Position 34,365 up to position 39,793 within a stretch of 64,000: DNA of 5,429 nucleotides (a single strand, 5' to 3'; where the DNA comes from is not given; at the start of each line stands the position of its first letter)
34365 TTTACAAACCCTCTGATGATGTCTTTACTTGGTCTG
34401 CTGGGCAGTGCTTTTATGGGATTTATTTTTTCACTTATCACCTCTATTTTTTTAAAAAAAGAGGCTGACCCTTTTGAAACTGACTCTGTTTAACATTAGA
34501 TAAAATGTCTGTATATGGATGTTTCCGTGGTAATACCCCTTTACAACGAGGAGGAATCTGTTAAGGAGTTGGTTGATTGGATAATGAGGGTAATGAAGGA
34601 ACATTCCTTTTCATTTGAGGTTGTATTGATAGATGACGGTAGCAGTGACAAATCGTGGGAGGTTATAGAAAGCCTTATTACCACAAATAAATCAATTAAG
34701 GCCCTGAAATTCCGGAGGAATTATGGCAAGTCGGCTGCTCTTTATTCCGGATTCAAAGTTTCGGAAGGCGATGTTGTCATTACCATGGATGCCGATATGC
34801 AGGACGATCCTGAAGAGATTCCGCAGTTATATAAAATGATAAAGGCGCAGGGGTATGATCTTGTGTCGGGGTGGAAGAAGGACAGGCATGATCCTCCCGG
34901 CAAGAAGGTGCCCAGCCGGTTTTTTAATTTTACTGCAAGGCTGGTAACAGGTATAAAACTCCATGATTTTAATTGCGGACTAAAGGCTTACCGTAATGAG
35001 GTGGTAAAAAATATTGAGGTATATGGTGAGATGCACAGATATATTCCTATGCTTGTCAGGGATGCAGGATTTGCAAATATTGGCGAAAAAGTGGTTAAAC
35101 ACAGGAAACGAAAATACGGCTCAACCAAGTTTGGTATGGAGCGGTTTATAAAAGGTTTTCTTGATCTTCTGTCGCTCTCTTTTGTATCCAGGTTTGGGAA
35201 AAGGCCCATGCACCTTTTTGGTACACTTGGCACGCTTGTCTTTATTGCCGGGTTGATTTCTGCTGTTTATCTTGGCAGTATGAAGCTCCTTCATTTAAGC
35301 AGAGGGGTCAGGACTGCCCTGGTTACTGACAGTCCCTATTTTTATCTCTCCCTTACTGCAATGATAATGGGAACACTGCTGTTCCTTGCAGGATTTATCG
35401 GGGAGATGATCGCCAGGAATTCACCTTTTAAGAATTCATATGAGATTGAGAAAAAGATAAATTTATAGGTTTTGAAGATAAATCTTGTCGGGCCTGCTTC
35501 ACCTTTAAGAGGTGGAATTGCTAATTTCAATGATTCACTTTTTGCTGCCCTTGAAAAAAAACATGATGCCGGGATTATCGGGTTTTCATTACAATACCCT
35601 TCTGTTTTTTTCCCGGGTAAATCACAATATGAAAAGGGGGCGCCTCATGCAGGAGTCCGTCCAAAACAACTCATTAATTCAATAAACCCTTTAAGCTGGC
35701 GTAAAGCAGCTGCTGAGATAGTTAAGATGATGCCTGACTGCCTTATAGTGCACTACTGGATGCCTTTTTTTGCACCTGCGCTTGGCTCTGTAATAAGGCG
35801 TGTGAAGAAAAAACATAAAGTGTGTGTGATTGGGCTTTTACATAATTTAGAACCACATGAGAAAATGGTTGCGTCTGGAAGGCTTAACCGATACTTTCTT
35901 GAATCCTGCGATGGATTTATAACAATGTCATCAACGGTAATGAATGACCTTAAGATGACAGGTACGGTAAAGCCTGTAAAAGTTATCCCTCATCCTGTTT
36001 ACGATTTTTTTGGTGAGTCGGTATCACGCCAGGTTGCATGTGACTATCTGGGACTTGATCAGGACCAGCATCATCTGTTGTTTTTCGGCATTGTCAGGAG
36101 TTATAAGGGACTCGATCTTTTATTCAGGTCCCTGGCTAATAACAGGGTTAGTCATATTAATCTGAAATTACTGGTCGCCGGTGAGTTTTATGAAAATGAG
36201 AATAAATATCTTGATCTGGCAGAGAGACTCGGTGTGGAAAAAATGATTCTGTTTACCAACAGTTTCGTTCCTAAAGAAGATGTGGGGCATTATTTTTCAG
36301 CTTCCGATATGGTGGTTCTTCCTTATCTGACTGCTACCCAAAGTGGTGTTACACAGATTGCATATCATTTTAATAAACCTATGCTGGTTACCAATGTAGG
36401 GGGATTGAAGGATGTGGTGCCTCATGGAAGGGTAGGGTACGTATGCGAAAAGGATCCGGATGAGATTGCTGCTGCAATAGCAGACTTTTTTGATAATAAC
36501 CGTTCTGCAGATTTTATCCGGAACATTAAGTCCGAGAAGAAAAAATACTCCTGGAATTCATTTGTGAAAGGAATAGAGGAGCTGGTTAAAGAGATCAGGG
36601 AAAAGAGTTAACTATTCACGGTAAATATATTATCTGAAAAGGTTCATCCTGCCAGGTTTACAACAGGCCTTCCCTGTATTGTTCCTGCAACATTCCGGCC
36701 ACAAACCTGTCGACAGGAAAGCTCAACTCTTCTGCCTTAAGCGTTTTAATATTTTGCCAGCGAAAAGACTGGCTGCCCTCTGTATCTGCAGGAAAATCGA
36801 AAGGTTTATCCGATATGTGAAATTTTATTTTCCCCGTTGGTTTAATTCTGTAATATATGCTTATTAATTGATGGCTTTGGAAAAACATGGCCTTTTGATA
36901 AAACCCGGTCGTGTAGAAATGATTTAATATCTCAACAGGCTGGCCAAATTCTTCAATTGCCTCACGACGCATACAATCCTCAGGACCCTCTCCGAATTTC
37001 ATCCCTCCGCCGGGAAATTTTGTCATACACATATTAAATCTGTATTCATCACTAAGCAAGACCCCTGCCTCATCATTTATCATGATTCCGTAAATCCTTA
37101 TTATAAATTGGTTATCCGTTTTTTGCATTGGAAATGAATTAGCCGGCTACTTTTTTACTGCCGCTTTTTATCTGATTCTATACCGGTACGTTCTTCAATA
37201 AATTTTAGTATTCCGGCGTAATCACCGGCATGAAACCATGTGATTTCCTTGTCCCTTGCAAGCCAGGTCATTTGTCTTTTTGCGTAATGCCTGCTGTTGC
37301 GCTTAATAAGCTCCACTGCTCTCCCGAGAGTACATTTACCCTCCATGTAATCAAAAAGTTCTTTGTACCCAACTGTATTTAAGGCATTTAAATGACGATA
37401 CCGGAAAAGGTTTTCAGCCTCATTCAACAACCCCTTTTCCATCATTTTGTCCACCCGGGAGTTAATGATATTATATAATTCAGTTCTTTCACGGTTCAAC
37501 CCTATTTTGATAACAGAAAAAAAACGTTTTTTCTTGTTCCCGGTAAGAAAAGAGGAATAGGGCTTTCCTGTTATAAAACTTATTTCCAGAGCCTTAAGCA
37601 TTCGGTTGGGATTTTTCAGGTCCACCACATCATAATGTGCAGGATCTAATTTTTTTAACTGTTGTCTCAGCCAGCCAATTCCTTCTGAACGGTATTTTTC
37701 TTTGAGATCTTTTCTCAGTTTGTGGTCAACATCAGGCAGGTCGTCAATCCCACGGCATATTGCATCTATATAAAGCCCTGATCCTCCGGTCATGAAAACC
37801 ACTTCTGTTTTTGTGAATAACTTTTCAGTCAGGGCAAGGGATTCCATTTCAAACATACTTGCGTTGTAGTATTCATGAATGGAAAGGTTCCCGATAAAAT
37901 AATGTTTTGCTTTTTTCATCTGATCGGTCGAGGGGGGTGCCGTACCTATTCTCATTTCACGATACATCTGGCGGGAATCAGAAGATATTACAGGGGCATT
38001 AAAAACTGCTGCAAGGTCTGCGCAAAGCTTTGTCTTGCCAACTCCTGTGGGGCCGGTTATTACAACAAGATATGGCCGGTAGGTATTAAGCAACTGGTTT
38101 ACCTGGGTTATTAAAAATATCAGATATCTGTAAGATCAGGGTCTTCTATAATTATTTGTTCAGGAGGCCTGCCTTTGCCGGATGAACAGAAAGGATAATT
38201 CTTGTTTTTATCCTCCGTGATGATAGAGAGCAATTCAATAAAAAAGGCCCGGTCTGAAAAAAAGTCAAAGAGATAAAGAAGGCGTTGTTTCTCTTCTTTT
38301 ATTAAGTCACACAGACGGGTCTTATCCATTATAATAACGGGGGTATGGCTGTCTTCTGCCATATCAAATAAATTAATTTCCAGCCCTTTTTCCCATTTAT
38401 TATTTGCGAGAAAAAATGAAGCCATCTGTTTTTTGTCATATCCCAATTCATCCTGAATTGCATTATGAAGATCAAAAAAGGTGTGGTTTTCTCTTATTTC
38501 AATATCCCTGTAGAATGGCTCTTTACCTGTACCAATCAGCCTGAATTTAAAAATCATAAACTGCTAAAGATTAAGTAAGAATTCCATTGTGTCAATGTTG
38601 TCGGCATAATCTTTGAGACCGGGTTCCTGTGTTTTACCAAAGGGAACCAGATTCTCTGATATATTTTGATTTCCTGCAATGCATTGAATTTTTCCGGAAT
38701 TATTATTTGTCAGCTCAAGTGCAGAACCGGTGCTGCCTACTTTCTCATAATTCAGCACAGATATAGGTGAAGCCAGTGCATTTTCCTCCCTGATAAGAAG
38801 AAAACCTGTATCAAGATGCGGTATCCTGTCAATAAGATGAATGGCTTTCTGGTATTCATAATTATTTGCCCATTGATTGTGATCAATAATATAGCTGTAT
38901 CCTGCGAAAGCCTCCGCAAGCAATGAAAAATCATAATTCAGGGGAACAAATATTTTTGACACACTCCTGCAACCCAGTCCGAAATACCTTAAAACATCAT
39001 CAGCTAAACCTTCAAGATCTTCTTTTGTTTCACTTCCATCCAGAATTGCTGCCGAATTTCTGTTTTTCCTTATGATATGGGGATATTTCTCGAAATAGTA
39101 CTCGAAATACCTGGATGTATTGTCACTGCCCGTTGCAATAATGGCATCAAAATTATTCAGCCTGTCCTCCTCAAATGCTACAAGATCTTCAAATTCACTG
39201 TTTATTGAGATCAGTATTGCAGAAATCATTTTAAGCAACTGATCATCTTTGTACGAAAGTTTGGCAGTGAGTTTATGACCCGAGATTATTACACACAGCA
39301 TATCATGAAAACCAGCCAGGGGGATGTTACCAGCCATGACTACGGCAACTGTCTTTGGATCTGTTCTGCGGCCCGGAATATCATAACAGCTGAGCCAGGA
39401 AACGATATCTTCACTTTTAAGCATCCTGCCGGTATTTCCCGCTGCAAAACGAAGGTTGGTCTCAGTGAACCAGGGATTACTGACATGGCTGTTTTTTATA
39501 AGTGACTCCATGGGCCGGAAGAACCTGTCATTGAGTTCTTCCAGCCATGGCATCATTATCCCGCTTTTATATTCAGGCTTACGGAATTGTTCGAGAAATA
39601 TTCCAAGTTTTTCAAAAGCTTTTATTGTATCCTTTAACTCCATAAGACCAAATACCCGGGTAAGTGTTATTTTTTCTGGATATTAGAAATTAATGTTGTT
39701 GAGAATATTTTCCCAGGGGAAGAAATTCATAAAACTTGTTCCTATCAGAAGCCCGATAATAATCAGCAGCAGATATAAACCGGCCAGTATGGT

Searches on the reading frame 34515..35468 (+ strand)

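Call 88: search_protein_families(library=pfam, proteins=[window:34515-35468:+], max_evalue=0.00001)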
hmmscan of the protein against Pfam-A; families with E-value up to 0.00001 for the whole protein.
window:34515-35468:+ (317 aa): 3 families
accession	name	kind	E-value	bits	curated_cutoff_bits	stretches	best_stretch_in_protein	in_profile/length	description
PF00535.33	Glycos_transf_2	-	1.9e-31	109.7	23.3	1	4-166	1-166/168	Glycosyl transferase family 2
PF10111.15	Glyco_tranf_2_2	-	2.2e-11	44.2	27.3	1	4-110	1-107/276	Glycosyltransferase like family 2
PF13641.12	Glyco_tranf_2_3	-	3.8e-07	30.8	27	1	3-142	3-137/230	Glycosyltransferase like family 2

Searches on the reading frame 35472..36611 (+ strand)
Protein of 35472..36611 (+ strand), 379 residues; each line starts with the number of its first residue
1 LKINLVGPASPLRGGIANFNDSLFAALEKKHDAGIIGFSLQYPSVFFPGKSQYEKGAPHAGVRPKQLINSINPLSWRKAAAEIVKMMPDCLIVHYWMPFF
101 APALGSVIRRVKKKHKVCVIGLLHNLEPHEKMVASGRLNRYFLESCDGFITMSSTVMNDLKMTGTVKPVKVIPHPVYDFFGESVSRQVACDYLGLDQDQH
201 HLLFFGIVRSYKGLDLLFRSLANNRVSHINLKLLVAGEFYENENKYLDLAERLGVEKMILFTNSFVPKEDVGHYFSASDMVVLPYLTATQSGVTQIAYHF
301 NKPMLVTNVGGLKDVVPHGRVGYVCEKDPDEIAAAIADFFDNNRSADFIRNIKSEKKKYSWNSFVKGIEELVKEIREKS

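Call 88: search_protein_families(library=pfam, proteins=[window:35472-36611:+], max_evalue=0.00001)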
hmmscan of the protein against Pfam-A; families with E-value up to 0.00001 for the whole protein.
window:35472-36611:+ (379 aa): 3 families
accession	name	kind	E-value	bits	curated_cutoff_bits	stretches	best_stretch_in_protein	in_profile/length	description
PF00534.26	Glycos_transf_1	-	1.2e-19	71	26.4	1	194-353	10-170/172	Glycosyl transferases group 1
PF13692.12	Glyco_trans_1_4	-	2.2e-19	70.6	27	1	200-341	2-141/142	Glycosyl transferases group 1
PF13439.12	Glyco_transf_4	-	3.7e-09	37.3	28.5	1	14-176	2-166/170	Glycosyltransferase Family 4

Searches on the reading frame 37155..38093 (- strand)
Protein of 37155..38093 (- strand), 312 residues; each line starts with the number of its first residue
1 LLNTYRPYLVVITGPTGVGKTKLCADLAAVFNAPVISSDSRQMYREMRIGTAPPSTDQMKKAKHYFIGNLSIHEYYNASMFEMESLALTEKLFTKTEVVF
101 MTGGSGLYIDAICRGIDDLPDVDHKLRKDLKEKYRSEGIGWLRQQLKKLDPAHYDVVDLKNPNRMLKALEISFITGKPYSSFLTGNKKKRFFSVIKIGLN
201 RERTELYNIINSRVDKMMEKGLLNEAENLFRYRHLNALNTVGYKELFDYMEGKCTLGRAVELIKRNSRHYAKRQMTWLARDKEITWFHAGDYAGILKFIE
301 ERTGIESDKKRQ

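Call 88: search_protein_families(library=pfam, proteins=[window:37155-38093:-], max_evalue=0.00001)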
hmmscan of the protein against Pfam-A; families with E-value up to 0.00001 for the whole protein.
window:37155-38093:- (312 aa): 2 families
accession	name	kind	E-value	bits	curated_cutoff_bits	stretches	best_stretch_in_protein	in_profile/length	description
PF01715.23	IPPT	-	1.5e-71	241.3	23.6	1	42-280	1-242/243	IPP transferase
PF01745.22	IPT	-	5.1e-09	36.3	20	1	9-105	3-99/233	Isopentenyl transferase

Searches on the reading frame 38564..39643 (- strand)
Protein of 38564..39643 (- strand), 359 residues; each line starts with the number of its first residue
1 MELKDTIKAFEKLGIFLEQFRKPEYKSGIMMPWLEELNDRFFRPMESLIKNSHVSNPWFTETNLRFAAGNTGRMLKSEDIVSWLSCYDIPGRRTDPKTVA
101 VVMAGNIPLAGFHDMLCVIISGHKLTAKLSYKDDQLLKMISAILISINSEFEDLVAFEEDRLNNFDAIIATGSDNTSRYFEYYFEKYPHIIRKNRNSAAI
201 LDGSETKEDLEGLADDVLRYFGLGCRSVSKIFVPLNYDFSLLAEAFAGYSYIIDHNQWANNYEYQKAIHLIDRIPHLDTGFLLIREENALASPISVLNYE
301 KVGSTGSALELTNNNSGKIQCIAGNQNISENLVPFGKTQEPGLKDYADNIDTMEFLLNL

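Call 88: search_protein_families(library=pfam, proteins=[window:38564-39643:-], max_evalue=0.00001)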
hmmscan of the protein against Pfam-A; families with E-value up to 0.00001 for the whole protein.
window:38564-39643:- (359 aa): 1 family
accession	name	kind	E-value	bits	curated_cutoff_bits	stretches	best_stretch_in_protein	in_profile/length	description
PF05893.19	LuxC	-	2.3e-06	27.2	21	1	99-234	92-241/401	Acyl-CoA reductase (LuxC)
